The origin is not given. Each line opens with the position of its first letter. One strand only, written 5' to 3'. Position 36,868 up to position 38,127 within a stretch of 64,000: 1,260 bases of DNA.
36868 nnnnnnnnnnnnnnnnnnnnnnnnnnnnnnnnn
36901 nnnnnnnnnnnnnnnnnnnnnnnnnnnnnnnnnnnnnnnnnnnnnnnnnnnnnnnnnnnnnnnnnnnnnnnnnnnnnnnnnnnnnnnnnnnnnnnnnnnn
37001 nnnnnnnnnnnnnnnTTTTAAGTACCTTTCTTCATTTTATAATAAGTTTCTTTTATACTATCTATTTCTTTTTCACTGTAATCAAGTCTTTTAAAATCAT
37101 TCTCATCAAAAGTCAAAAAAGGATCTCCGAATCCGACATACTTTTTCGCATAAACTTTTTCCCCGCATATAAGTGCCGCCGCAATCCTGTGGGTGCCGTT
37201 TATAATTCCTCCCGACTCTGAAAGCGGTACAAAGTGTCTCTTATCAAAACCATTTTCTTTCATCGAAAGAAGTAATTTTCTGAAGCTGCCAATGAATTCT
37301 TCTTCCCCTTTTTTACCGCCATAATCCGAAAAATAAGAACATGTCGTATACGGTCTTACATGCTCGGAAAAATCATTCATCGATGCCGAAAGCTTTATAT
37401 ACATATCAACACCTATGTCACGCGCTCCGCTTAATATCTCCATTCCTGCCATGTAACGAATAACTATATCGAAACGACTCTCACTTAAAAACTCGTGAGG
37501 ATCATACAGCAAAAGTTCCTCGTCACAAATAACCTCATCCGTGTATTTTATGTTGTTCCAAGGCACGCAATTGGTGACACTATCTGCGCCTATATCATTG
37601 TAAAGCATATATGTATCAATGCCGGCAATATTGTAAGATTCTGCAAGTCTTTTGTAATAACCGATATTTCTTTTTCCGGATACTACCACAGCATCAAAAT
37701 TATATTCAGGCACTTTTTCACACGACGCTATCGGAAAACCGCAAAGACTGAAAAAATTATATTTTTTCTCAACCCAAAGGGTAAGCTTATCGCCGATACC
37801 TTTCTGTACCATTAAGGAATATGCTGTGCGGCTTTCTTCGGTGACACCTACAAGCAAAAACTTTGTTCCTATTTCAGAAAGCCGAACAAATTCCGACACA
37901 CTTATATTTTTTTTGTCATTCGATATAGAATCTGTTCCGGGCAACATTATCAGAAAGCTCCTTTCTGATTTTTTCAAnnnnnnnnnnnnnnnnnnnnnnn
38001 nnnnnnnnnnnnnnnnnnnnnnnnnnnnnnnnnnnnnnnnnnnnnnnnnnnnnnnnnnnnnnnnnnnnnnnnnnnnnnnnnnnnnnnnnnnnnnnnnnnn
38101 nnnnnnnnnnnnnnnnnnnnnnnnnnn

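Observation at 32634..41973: Tightly packed glycan-modification operon downstream of the collagen-like gene that embeds a FecBCD-type ABC importer, a metallophosphoesterase and an orphan ClpP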

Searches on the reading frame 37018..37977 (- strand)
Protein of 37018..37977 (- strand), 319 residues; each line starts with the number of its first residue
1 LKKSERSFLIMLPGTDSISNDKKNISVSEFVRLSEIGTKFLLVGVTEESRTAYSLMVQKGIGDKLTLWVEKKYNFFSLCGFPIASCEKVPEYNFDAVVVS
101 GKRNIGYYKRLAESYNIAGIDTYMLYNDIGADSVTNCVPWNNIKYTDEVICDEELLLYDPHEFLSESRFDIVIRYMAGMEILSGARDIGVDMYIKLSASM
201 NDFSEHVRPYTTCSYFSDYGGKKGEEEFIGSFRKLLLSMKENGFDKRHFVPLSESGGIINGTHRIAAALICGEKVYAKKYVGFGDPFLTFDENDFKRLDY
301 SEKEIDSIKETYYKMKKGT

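Call 4: search_protein_families(library=pfam, proteins=[window:37018-37977:-], max_evalue=0.01)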
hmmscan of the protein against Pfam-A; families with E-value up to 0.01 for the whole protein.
window:37018-37977:- (319 aa): 0 families

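Call 7: search_protein_families(library=ncbifam, proteins=[window:37018-37977:-], max_evalue=0.01)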
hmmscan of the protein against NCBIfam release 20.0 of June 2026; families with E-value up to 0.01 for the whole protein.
window:37018-37977:- (319 aa): 0 families

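Call 24: search_solved_structures(query=window:37018-37977:-, max_evalue=10, show_alignments=2)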
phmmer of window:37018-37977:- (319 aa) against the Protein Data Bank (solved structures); distinct sequences matched with E-value up to 10: 0.

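Call 26: find_homologous_proteins(query=window:37018-37947:-, max_evalue=0.001)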
Query window:37018-37947:- (309 aa): 14 proteins with E <= 0.001 among 1425 candidates.
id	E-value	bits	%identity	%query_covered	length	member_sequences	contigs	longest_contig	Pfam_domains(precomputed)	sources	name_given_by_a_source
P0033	2.8e-206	702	100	100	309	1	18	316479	-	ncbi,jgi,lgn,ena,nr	ncbi:MAG: hypothetical protein E7384_00240 [Ruminococcaceae bacterium]|nr:hypothetical protein [Osci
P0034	3.5e-159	547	78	100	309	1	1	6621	-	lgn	-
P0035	4.2e-159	547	76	100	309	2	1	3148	-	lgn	-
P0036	7.1e-120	418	60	100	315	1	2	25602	-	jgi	-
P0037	1.4e-104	368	57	91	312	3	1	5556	-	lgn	-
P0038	7.1e-72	260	45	94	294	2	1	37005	-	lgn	-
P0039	2.5e-71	259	42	93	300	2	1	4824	-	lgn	-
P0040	3.1e-69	252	44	88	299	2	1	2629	-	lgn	-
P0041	4.5e-69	251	42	95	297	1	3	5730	-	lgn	-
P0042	3.3e-67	245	44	93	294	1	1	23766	-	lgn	-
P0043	4.7e-65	238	41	90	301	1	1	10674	-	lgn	-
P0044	3.6e-64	235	39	93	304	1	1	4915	-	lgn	-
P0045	3.1e-62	229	40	95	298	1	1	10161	-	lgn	-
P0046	1.5e-54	204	62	47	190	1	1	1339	-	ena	-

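Call 37: search_protein_families(library=pfam, proteins=[window:37018-37947:-], max_evalue=10)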
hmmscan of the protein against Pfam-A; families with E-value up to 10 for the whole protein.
window:37018-37947:- (309 aa): 0 families

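Call 38: predict_structure(alignment_id=A2)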
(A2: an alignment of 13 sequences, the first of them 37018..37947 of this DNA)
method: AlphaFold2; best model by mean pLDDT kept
length: 309 residues; sequences in the alignment: 13
mean_pLDDT: 88.4   pTM: 0.81
mean pLDDT of the five models: 88.4, 87.1, 86.5, 83.7, 82.8
residues with pLDDT >= 90: 211; 70-90: 72; 50-70: 16; < 50: 10
segments of 3 or more residues with pLDDT < 50: 1-7, 9-11
pLDDT, mean of each block of 10 residues (from residue 1): 38 86 97 94 92 95 91 95 96 92 93 91 67 83 91 94 97 94 91 75 80 86 94 89 90 95 94 83 94 97 85
secondary structure, 60 per line:
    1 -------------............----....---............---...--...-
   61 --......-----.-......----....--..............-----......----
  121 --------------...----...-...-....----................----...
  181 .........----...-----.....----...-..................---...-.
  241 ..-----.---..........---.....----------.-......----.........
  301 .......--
elements in order: E14-16 H17-25 E30-33 H37-48 E57-59 H63-68 H76-81 E86-89 H92-105 E111-116 E146-148 H150-153 H159-173 H178-189 E194-196 H202-206 E211-213 H215-232 E240-242 H252-261 E265-269 H282-287 H292-307

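Call 39: search_protein_representatives(alignment_id=A2)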
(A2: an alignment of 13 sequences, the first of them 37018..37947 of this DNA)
Query: 13 sequences, 298 profile positions. Proteins with E-value up to 0.001 (for the whole library): 1217; up to 1e-10: 137; up to 1e-30: 26. The best 150 are listed.
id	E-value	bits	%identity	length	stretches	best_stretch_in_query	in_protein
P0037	2.7e-133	460.2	-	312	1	4-296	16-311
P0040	1.4e-132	457.9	-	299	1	1-296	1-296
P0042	4.5e-129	446.3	-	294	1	1-294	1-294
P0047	2.2e-127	440.8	-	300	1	1-296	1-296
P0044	2.7e-124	430.7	-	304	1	5-297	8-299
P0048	2.2e-105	368.6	-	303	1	2-293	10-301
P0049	3.6e-83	295.6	-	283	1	22-295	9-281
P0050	6.3e-79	281.7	-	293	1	6-293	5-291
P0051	1.2e-52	195.4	-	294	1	15-292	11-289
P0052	1.6e-50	188.5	-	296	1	15-294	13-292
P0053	2.1e-48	181.5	-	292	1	15-294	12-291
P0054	8.9e-47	176.2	-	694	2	13-295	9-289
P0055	6.8e-46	173.3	-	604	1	17-292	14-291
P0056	9.8e-46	172.7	-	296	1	13-295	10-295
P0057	1.7e-44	168.6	-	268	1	32-295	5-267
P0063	1.9e-36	142.3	-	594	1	13-295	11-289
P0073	1.9e-26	109.4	-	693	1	15-257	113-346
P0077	2.1e-24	102.7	-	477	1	115-262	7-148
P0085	6.4e-20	88.0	-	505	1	128-295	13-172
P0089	1.5e-18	83.5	-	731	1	132-293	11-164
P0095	4.9e-17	78.5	-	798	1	129-295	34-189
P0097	7.2e-17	78.0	-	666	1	130-259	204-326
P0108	1.7e-15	73.5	-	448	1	129-296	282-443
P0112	3.9e-15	72.3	-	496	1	134-293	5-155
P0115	1.5e-14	70.4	-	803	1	124-284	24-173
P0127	2.0e-13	66.7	-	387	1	121-270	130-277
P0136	1.2e-12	64.1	-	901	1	120-254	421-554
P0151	8.7e-12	61.3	-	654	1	84-254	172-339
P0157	1.1e-11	60.9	-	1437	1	114-251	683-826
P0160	1.5e-11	60.5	-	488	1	134-256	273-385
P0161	1.8e-11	60.3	-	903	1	130-295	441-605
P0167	4.9e-11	58.8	-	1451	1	130-294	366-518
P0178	1.0e-10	57.8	-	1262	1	134-295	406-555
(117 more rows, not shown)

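Call 40: search_protein_families(library=pfam, proteins=[P0054, P0055, P0063, P0073, P0077, P0085, P0089, P0095, P0112, P0136], max_evalue=0.001)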
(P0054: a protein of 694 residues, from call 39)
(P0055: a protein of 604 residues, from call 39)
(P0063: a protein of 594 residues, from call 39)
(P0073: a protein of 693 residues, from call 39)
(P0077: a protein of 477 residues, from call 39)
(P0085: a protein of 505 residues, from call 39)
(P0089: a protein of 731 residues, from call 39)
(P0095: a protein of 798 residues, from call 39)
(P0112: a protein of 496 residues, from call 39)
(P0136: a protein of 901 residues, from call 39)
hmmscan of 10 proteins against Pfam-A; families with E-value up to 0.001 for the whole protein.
P0054 (694 aa): 1 family
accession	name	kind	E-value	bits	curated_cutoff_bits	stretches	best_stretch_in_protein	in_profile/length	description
PF01501.26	Glyco_transf_8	-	1.1e-43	150.1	24.3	1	298-547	2-251/253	Glycosyl transferase family 8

P0055 (604 aa): 0 families

P0063 (594 aa): 0 families

P0073 (693 aa): 0 families

P0077 (477 aa): 0 families

P0085 (505 aa): 0 families

P0089 (731 aa): 0 families

P0095 (798 aa): 2 families
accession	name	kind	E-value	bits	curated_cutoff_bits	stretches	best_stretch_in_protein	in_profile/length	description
PF02475.24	TRM5-TYW2_MTfase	-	7.3e-08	33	28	1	596-680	18-100/164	TRM5/TYW2 methyltransferase domain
PF05050.19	Methyltransf_21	-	3.9e-07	30.8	22.7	1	622-759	1-164/173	Methyltransferase FkbM domain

P0112 (496 aa): 0 families

P0136 (901 aa): 1 family
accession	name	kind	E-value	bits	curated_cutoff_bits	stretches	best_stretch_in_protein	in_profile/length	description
PF05159.20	Capsule_synth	-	1e-37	130.7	20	1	226-395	121-298/310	Capsule polysaccharide biosynthesis protein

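Call 48: search_protein_families(library=pfam, proteins=[P0097, P0108, P0115, P0127, P0151, P0157, P0160, P0161, P0167, P0178], max_evalue=0.001)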
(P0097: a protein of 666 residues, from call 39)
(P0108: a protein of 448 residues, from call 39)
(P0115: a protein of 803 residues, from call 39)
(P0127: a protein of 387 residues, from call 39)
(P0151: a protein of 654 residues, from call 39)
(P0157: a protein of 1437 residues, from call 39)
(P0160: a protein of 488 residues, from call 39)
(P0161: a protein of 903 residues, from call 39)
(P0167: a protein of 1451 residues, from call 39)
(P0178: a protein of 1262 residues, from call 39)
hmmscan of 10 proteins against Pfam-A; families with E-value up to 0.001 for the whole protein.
P0097 (666 aa): 0 families

P0108 (448 aa): 0 families

P0115 (803 aa): 2 families
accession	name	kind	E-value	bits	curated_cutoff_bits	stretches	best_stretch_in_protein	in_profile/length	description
PF05050.19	Methyltransf_21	-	1.9e-20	74.1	22.7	1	606-771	1-172/173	Methyltransferase FkbM domain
PF05575.17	V_cholerae_RfbT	-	8.2e-07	29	27.9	1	604-730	83-209/286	Vibrio cholerae RfbT protein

P0127 (387 aa): 0 families

P0151 (654 aa): 1 family
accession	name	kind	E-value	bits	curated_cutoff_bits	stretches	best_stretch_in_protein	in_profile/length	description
PF01755.23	Glyco_transf_25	-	2.2e-17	64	24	1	6-171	3-198/199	Glycosyltransferase family 25 (LPS biosynthesis protein)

P0157 (1437 aa): 1 family
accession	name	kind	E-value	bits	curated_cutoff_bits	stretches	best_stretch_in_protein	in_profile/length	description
PF04488.21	Gly_transf_sug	-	5.9e-12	46.6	23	1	340-421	7-87/93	Glycosyltransferase sugar-binding region containing DXD motif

P0160 (488 aa): 1 family
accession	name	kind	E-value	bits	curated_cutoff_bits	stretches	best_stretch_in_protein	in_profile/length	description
PF01755.23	Glyco_transf_25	-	2.3e-06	28.1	24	1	41-227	4-198/199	Glycosyltransferase family 25 (LPS biosynthesis protein)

P0161 (903 aa): 0 families

P0167 (1451 aa): 4 families
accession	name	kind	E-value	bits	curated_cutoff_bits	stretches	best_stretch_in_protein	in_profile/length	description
PF00535.33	Glycos_transf_2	-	9.4e-50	169.3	23.3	2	881-1003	1-124/168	Glycosyl transferase family 2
PF13641.12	Glyco_tranf_2_3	-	1.3e-15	58.4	27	2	1163-1280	1-128/230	Glycosyltransferase like family 2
PF10111.15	Glyco_tranf_2_2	-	1.4e-11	44.8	27.3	2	882-1000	4-129/276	Glycosyltransferase like family 2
PF00852.26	Glyco_transf_10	-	5.7e-08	33.1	23.9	1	187-290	34-128/182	Glycosyltransferase family 10 (fucosyltransferase) C-term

P0178 (1262 aa): 3 families
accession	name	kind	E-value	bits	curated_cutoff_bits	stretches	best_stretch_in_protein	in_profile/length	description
PF00535.33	Glycos_transf_2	-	2.2e-26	93.2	23.3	1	828-995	1-167/168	Glycosyl transferase family 2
PF13641.12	Glyco_tranf_2_3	-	3.8e-11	43.9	27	1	827-1034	3-212/230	Glycosyltransferase like family 2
PF13632.12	Glyco_trans_2_3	-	1e-07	32.5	27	1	905-1050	2-129/198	Glycosyl transferase family group 2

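Call 50: search_solved_structures(query=A3, max_evalue=10, show_alignments=3)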
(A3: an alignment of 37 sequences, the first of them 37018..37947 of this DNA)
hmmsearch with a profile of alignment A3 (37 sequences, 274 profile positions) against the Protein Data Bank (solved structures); distinct sequences matched with E-value up to 10: 3.
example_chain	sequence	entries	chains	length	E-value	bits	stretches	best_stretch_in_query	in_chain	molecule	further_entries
3nkl_A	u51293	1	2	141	0.043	16.6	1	6-83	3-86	UDP-D-quinovosamine 4-dehydrogenase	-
2bnl_A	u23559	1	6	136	0.078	15.7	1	20-107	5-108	MODULATOR PROTEIN RSBR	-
3flk_A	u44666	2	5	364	0.7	12.6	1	68-136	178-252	Tartrate dehydrogenase/decarboxylase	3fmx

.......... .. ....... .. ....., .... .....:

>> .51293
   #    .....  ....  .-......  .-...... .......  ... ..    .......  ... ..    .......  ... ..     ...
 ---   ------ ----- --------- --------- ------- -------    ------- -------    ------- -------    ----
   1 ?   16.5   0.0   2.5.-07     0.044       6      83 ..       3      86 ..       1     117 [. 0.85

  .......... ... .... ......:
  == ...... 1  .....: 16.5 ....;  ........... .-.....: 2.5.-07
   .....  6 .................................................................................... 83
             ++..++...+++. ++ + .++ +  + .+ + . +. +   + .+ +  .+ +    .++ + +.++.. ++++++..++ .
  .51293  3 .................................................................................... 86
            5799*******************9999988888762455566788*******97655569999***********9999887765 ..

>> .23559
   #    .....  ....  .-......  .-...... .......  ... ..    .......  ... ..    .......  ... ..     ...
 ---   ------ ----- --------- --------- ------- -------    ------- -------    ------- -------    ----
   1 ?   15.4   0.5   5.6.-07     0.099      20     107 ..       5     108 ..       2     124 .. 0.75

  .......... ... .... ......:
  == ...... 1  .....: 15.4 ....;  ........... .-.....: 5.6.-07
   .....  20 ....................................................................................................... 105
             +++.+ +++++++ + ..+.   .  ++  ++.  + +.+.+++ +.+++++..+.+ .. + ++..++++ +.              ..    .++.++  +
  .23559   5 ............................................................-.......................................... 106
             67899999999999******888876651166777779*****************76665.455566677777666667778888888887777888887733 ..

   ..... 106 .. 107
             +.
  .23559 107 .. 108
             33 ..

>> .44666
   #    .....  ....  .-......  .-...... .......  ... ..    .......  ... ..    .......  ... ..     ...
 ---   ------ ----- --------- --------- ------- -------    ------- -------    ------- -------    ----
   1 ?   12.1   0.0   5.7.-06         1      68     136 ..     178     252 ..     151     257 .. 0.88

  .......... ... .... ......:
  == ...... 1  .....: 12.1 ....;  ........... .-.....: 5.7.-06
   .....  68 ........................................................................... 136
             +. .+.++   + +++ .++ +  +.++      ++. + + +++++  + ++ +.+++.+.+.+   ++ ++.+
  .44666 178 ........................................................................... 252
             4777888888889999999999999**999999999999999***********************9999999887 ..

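Call 53: fold_search(model_id=the predicted structure, library=pdb)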
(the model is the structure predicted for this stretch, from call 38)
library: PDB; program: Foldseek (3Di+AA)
matches with E <= 10: 1173; with E <= 0.001: 0
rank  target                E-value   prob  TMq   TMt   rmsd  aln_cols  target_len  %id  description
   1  3pqe_D                2.4e-02  0.25  0.21  0.21  17.3       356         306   11  Crystal structure of L-lactate dehydrogenase from Bacillus subtilis with H171C mutation (released 2011-12-14)
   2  5pnt                  2.5e-02  0.80  0.17  0.29   6.5       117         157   12  CRYSTAL STRUCTURE OF A HUMAN LOW MOLECULAR WEIGHT PHOSPHOTYROSYL PHOSPHATASE. IMPLICATIONS FOR SUBSTRATE SPECIFICITY (released 1998-10-14)
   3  4z9b                  2.8e-02  0.87  0.18  0.31   6.4       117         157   10  Crystal structure of Low Molecular Weight Protein Tyrosine Phosphatase isoform A complexed with benzylphosphonic acid (released 2015-07-15)
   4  3n8i                  3.6e-02  0.75  0.17  0.29   6.3       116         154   12  Crystal structure of the A isoform of human cytoplasmic protein tyrosine phosphatase (HCPTP-A) in complex with 1-naphtyl (released 2011-12-07)
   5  5jnt                  4.0e-02  0.66  0.17  0.29   7.5       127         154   12  Crystal structure of human low molecular weight protein tyrosine phosphatase (LMPTP) type A complexed with MES (released 2017-03-29)
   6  7kh8_A                4.7e-02  0.80  0.18  0.31   6.2       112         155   11  Human LMPTP in complex with inhibitor (released 2021-05-19)
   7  9c0r_C                5.6e-02  0.89  0.23  0.37   5.1       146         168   13  Carbon monoxide dehydrogenase (CODH) from Methanosarcina thermophila, specimen prepared on chameleon plunger (released 2024-10-16)
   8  1xww                  6.0e-02  0.66  0.17  0.30   6.6       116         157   14  Crystal Structure of Human B-form Low Molecular Weight Phosphotyrosyl Phosphatase at 1.6 Angstrom Resolution (released 2005-11-01)
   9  1c0e_A                6.0e-02  0.57  0.17  0.28   6.7       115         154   13  Active Site S19A Mutant of Bovine Heart Phosphotyrosyl Phosphatase (released 1999-09-28)
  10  8fir_A                6.0e-02  0.14  0.10  0.10  16.6       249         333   12  Crystal structure of TpPta, a phosphotransacetylase from Treponema pallidum (released 2023-05-31)
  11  6y2w                  6.3e-02  0.75  0.17  0.31   6.7       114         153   12  Crystal structure of the single mutant I16K of Low Molecular Weight Protein Tyrosine Phosphatase (LMW-PTP) (released 2020-07-22)
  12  2d13_C                7.5e-02  0.60  0.17  0.23   6.3       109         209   14  Crystal Structure of PH1257 from Pyrococcus horikoshii OT3 (released 2006-02-12)
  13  5jnv                  7.9e-02  0.72  0.18  0.32   6.6       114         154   15  Crystal structure of bovine low molecular weight protein tyrosine phosphatase (LMPTP) mutant (W49Y N50E) complexed with  (released 2017-03-29)
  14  4zv6_B                7.9e-02  0.41  0.15  0.25  10.7       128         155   17  Crystal structure of the artificial alpharep-7 octarellinV.1 complex (released 2016-05-25)
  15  2eyq_B                8.9e-02  0.60  0.18  0.06   8.3       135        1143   10  Crystal structure of Escherichia coli transcription-repair coupling factor (released 2006-02-28)
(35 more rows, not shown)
